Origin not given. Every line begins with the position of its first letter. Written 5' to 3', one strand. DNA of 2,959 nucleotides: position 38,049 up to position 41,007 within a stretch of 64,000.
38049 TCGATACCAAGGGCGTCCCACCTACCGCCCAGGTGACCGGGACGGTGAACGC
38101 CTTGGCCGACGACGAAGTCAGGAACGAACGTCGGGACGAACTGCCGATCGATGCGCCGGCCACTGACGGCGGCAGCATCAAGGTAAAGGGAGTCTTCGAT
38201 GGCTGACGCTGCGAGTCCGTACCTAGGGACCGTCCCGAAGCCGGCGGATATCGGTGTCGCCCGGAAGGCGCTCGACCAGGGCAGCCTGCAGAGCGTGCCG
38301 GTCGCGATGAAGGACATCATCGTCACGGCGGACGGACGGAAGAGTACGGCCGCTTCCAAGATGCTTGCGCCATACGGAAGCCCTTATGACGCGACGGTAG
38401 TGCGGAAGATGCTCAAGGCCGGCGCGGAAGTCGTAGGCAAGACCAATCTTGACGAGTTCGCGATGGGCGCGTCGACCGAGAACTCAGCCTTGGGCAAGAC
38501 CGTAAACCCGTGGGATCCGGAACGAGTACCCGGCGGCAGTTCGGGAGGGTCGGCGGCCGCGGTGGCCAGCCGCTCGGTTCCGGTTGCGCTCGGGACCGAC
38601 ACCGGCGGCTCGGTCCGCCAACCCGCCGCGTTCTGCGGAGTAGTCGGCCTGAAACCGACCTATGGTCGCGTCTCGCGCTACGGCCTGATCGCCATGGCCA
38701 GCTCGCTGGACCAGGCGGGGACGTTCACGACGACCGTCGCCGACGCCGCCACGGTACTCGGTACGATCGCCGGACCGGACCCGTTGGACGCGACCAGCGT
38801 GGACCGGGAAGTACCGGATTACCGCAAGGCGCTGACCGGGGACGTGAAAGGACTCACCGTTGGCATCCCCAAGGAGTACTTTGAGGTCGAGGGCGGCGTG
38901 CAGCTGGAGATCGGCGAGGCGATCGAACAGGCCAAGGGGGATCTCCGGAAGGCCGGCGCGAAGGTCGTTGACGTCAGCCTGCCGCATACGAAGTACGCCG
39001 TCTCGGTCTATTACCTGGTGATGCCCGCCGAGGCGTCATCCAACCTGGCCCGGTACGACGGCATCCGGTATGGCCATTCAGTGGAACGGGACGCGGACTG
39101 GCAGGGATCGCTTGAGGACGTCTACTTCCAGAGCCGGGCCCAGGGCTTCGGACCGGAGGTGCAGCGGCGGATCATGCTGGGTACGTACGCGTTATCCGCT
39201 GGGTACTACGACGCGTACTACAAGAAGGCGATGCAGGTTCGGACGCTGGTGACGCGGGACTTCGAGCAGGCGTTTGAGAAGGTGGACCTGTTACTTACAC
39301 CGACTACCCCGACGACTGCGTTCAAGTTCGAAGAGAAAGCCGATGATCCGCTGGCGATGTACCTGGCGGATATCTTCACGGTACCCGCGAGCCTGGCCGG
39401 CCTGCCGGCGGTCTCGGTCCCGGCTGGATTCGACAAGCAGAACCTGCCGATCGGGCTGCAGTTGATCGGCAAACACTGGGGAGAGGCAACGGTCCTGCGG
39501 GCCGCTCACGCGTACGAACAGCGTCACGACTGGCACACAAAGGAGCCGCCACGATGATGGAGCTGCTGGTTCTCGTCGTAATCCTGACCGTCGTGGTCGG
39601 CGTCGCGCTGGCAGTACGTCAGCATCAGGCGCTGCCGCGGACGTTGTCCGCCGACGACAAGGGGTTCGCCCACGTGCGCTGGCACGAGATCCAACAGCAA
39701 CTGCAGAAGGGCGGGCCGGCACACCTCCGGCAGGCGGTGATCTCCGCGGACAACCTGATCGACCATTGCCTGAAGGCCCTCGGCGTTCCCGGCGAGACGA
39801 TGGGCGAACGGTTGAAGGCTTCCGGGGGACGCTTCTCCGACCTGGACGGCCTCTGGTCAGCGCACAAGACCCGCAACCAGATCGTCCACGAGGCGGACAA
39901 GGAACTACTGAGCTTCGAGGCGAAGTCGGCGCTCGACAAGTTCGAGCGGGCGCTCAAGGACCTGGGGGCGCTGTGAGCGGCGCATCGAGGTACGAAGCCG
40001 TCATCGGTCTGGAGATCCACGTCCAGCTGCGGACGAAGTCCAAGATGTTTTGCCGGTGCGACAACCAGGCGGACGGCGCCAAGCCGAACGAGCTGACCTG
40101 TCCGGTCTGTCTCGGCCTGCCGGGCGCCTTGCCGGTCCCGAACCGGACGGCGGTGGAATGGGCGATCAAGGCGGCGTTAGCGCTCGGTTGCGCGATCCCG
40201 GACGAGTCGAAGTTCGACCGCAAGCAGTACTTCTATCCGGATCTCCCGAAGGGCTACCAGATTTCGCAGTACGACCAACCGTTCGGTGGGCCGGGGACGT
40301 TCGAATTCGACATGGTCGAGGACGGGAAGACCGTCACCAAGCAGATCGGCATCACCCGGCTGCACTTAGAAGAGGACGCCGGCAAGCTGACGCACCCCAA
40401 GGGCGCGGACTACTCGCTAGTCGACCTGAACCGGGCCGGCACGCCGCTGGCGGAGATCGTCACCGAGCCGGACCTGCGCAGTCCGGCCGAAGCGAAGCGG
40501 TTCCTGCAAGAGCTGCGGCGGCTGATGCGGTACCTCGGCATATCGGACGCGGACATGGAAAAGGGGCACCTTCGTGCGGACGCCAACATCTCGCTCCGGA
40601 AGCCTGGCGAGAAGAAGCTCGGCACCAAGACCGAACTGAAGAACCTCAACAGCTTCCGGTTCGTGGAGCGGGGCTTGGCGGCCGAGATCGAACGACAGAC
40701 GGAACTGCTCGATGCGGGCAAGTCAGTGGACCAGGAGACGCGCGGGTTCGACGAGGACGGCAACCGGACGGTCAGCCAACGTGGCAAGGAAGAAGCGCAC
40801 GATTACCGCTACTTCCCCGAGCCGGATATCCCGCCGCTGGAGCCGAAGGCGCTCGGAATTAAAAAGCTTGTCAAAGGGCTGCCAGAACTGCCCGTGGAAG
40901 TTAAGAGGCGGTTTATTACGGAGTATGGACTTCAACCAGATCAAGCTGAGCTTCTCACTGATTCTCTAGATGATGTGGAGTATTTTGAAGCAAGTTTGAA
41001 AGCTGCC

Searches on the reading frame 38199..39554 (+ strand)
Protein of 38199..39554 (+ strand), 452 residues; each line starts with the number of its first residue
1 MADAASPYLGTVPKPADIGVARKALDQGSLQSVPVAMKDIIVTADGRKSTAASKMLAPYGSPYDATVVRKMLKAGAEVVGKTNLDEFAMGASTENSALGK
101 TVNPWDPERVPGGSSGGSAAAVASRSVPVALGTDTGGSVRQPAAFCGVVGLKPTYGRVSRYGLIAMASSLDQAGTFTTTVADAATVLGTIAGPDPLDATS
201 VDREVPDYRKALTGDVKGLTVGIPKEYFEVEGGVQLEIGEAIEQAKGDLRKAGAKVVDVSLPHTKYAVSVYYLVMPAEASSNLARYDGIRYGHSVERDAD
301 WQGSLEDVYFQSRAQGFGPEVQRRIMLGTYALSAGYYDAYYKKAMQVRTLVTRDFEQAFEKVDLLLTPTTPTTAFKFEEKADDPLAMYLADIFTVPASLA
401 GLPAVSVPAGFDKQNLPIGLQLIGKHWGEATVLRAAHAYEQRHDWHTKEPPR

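Call 8: search_protein_families(library=pfam, proteins=[window:38199-39554:+])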
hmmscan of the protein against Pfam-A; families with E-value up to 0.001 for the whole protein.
window:38199-39554:+ (452 aa): 1 family
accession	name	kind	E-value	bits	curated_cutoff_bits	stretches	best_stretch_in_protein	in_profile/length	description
PF01425.27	Amidase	-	6.8e-143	477.4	27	1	24-433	41-445/445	Amidase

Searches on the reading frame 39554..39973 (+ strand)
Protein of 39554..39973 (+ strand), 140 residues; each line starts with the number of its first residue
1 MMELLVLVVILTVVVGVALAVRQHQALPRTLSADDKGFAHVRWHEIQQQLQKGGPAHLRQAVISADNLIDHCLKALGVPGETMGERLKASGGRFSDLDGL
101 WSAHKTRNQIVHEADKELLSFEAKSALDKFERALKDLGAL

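Call 8: search_protein_families(library=pfam, proteins=[window:39554-39973:+])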
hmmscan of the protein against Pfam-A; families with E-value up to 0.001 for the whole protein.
window:39554-39973:+ (140 aa): 0 families

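Call 84: search_protein_families(library=ncbifam, proteins=[window:39554-39973:+], max_evalue=0.01)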
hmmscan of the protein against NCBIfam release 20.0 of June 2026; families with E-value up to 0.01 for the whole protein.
window:39554-39973:+ (140 aa): 0 families

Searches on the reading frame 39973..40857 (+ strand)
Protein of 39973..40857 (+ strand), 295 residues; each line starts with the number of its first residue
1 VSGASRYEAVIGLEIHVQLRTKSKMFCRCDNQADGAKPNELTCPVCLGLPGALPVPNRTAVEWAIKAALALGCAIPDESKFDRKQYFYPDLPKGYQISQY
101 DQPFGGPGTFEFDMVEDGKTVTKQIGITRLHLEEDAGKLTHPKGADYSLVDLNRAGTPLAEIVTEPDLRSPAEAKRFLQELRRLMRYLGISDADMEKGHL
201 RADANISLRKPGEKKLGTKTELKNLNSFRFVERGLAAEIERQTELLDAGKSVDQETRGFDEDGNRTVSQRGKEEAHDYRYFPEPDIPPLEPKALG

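Call 22: find_related_loci(query=window:39973-40857:+, collection=genome_contigs, flank=2500)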
Query window:39973-40857:+ (295 aa) in genome_contigs; peptide patterns used: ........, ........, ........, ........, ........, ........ (x = any residue, [..] = any of these).
600 stretches matched a pattern (row limit reached: there are more); 594 encode a relative of the query (tblastn E <= 1e-3); the best 80 are kept; 80 distinct loci.
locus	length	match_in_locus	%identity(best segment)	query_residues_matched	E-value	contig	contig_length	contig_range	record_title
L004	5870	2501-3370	86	6-295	2e-174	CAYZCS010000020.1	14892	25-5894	MAG TPA_asm: uncultured Candidatus Saccharibacteria bacterium isolate SRP284430_co1_211 genome assembly, contig: NODE_26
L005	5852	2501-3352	63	2-289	2e-119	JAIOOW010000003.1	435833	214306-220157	MAG: Candidatus Andersenbacteria bacterium isolate LakeFargette_0920_ALND_MAG_45_23 LacPavin_0920_ALND_scaffold_352731,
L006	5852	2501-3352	64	6-289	1e-121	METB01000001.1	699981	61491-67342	MAG: candidate division Kazan bacterium RIFCSPHIGHO2_01_FULL_44_14 RIFCSPHIGHO2_01_FULL_KAZAN_44_14, whole genome shotgu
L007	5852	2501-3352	63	1-289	3e-117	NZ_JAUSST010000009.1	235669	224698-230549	Paenibacillus harenae strain CC479 Ga0466903_09, whole genome shotgun sequence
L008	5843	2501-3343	62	1-286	2e-116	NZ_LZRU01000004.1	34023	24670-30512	MAG: Thermobacillus sp. ZCTH02-B1 BIN01_NODE13634023271, whole genome shotgun sequence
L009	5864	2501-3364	61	2-289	5e-116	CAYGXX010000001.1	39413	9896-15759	MAG TPA_asm: uncultured Candidatus Saccharibacteria bacterium isolate ERP119294_co1_196 genome assembly, contig: NODE_10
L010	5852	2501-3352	61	5-293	3e-115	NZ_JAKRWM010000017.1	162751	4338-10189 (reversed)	Cohnella mopanensis strain YIM B01951 contig17, whole genome shotgun sequence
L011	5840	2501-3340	63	5-289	2e-115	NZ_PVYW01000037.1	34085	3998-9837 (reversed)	Cohnella sp. SGD-V74 Ga0139070_137, whole genome shotgun sequence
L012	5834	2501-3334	61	4-286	3e-114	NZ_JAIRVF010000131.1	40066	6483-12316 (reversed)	MAG: Paenibacillus sp. isolate Fux382_bin13 k119_228672, whole genome shotgun sequence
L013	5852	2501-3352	61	1-289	3e-114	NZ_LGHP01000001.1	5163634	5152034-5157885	Bacillus sp. FJAT-28004 scaffold_0, whole genome shotgun sequence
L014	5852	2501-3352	61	1-289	2e-114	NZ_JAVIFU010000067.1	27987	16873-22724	Paenibacillus sp. LHD-38 LHD.38_ctg067, whole genome shotgun sequence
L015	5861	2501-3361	60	2-289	3e-114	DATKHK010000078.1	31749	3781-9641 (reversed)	MAG TPA_asm: Candidatus Saccharimonadales bacterium isolate SMAG_U14575 k141_187654, whole genome shotgun sequence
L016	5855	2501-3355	61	4-290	5e-114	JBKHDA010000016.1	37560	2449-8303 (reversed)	MAG: Halanaerobium sp. isolate D1M03_23 NODE_399_length_37560_cov_18.416558, whole genome shotgun sequence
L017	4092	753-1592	62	5-289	3e-114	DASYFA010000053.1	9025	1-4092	MAG TPA_asm: Paenibacillus sp. isolate SMAG_U5001 k141_2139385, whole genome shotgun sequence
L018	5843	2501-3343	61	4-289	4e-114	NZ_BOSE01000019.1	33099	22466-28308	Paenibacillus montaniterrae strain J40TS1 sequence19, whole genome shotgun sequence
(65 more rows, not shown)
